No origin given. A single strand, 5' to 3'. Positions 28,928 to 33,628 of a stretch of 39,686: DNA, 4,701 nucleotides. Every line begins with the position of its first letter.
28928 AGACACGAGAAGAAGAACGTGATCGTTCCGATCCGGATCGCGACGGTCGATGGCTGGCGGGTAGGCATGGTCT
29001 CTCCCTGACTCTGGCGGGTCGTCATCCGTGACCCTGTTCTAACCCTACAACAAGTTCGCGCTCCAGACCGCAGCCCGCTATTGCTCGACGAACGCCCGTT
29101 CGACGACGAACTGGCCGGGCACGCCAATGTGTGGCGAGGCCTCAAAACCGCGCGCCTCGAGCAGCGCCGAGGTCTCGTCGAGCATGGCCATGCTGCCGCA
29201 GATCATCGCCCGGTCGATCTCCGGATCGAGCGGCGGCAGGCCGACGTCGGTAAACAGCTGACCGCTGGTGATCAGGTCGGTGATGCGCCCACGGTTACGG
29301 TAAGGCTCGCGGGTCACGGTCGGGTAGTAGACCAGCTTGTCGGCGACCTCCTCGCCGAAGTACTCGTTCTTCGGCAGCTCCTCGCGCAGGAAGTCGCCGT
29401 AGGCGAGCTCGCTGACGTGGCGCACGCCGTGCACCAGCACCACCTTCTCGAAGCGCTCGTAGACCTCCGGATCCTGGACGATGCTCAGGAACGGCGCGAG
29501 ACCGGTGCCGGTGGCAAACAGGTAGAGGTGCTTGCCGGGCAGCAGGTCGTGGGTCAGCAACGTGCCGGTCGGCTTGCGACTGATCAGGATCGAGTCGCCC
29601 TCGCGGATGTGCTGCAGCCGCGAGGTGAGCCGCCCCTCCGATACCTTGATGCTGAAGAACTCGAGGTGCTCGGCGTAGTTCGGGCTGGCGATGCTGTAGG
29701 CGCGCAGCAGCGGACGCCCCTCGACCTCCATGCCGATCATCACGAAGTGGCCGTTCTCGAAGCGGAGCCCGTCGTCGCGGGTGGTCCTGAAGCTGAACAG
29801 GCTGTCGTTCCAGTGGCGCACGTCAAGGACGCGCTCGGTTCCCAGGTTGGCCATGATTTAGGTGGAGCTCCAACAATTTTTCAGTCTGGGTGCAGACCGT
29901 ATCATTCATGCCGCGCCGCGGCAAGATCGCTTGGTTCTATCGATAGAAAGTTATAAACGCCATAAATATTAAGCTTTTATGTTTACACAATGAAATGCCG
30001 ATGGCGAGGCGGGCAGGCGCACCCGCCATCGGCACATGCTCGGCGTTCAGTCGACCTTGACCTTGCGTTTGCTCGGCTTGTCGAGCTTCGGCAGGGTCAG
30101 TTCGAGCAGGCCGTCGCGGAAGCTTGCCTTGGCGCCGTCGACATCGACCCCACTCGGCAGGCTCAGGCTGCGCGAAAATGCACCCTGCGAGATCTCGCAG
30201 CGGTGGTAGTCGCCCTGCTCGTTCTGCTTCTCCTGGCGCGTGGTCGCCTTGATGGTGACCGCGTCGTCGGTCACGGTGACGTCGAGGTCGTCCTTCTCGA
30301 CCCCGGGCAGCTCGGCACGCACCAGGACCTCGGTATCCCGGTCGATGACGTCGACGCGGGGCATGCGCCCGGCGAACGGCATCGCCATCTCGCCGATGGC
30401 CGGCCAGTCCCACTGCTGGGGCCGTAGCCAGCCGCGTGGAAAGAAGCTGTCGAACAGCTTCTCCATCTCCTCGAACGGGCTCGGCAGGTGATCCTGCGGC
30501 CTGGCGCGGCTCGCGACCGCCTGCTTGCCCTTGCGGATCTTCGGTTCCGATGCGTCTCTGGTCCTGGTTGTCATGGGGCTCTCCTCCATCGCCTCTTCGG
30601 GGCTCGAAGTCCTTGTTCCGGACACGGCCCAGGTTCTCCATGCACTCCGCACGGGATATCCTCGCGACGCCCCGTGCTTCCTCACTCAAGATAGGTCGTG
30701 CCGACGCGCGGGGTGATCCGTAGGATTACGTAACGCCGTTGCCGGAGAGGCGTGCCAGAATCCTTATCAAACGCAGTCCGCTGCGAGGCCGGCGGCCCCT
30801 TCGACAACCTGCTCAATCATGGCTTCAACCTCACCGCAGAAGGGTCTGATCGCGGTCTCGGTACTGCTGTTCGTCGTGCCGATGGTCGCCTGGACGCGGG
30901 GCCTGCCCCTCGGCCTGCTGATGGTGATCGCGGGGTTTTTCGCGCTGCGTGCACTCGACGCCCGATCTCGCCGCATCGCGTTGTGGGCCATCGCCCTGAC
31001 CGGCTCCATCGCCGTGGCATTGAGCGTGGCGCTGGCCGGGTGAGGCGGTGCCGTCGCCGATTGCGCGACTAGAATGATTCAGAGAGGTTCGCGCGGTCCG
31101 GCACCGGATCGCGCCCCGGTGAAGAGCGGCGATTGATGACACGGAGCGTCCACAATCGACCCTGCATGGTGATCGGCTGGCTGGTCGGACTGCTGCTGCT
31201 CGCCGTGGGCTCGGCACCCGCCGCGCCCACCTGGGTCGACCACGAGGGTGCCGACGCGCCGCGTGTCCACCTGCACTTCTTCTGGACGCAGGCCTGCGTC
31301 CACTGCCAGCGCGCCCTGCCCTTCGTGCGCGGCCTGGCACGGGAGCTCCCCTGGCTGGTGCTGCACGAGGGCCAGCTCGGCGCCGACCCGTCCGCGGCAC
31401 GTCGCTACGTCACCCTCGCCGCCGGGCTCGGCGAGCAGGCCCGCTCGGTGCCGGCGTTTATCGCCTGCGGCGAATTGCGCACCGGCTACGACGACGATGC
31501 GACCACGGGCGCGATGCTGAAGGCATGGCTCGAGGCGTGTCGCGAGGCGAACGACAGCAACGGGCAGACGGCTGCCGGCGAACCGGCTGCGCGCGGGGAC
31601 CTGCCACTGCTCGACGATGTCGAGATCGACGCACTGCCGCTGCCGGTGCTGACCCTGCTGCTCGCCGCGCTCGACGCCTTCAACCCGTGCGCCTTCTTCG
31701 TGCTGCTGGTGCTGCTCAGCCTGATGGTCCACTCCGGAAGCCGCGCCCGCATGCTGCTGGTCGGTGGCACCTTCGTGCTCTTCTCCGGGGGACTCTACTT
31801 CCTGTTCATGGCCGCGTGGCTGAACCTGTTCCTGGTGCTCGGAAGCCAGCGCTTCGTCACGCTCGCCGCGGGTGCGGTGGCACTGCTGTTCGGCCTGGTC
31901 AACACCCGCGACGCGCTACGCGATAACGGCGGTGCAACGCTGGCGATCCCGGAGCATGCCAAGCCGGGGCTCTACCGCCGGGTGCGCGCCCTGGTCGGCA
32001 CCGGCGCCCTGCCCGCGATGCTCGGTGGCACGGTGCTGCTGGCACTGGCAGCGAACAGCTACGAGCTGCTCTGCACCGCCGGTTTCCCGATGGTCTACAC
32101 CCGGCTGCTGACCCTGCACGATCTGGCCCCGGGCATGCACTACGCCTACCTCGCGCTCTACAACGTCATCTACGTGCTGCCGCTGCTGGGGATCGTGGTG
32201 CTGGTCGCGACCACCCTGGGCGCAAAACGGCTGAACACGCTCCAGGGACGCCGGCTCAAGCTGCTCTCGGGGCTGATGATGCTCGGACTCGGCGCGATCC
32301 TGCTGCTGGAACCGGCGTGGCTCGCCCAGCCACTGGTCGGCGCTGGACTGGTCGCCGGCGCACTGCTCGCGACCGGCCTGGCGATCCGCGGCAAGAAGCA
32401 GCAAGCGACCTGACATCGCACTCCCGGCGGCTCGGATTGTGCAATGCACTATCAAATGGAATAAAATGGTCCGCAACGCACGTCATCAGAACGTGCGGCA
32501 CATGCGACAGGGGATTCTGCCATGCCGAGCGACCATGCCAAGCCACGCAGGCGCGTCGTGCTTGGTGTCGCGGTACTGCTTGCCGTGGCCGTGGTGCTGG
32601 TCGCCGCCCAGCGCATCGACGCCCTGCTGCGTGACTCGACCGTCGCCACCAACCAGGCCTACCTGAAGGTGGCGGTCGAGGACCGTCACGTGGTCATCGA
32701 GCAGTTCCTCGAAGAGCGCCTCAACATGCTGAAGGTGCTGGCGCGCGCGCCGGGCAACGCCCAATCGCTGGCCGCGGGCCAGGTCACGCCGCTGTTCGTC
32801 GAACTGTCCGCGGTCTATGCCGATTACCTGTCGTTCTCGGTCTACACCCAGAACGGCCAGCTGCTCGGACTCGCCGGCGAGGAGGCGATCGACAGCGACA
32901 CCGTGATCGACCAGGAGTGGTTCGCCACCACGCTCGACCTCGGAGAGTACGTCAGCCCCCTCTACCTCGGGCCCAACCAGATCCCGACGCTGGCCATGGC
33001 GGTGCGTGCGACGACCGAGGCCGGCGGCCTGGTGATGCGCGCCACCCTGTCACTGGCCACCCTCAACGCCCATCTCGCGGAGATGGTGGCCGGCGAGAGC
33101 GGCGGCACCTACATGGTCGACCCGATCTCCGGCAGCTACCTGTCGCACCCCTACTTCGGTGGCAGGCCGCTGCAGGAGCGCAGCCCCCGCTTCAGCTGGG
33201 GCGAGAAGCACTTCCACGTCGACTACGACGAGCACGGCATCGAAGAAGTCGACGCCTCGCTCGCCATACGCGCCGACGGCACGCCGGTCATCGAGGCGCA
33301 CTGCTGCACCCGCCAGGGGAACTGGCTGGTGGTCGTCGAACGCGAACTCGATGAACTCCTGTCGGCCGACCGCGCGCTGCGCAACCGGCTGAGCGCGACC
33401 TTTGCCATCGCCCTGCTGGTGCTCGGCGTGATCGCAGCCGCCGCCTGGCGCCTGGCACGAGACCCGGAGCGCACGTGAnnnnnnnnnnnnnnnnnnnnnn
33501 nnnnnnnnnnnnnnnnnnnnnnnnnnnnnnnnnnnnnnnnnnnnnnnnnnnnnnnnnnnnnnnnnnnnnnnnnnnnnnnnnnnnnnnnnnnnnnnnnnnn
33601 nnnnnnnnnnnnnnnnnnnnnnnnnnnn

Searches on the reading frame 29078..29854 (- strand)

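Call 53: search_protein_families(library=pfam, proteins=[window:29078-29854:-])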
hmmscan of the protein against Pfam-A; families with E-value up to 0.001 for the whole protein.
window:29078-29854:- (258 aa): 2 families
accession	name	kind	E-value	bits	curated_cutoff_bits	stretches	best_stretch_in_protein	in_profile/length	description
PF00175.26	NAD_binding_1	-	6.8e-08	33.6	22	1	113-228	2-107/109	Oxidoreductase NAD-binding domain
PF00970.30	FAD_binding_6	-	6.4e-07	30.1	21.1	1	16-97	13-95/99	Oxidoreductase FAD-binding domain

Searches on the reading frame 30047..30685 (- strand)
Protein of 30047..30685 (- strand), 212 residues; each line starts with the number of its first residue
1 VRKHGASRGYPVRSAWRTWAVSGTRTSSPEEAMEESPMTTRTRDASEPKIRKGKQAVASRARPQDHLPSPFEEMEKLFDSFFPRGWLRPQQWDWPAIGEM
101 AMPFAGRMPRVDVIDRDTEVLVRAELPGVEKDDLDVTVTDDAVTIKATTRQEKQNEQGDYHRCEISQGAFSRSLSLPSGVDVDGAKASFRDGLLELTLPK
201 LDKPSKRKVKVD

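Call 53: search_protein_families(library=pfam, proteins=[window:30047-30685:-])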
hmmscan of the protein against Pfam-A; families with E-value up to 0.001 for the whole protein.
window:30047-30685:- (212 aa): 2 families
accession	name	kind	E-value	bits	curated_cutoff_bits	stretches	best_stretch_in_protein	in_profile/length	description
PF00011.27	HSP20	-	2.5e-21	76.1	20.8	1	114-210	3-100/102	Hsp20/alpha crystallin family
PF17886.7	ArsA_HSP20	-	2.9e-06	27.2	22.5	1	118-196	2-61/63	HSP20-like domain found in ArsA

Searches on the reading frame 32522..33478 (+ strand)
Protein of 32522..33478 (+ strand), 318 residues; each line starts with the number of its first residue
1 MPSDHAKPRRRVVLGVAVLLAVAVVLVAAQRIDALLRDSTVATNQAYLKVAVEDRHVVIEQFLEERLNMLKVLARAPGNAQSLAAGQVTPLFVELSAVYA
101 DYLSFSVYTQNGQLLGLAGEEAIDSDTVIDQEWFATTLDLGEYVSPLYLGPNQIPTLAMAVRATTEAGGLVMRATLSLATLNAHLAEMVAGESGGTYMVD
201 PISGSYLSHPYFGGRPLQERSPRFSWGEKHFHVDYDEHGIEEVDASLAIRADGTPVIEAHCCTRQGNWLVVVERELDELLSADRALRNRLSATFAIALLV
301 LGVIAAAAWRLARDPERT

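Call 53: search_protein_families(library=pfam, proteins=[window:32522-33478:+])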
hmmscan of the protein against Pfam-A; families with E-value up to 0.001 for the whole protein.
window:32522-33478:+ (318 aa): 1 family
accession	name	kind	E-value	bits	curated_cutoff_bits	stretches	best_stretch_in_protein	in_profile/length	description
PF02743.24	dCache_1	-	1.9e-09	37.9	45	1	41-221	4-192/240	Cache domain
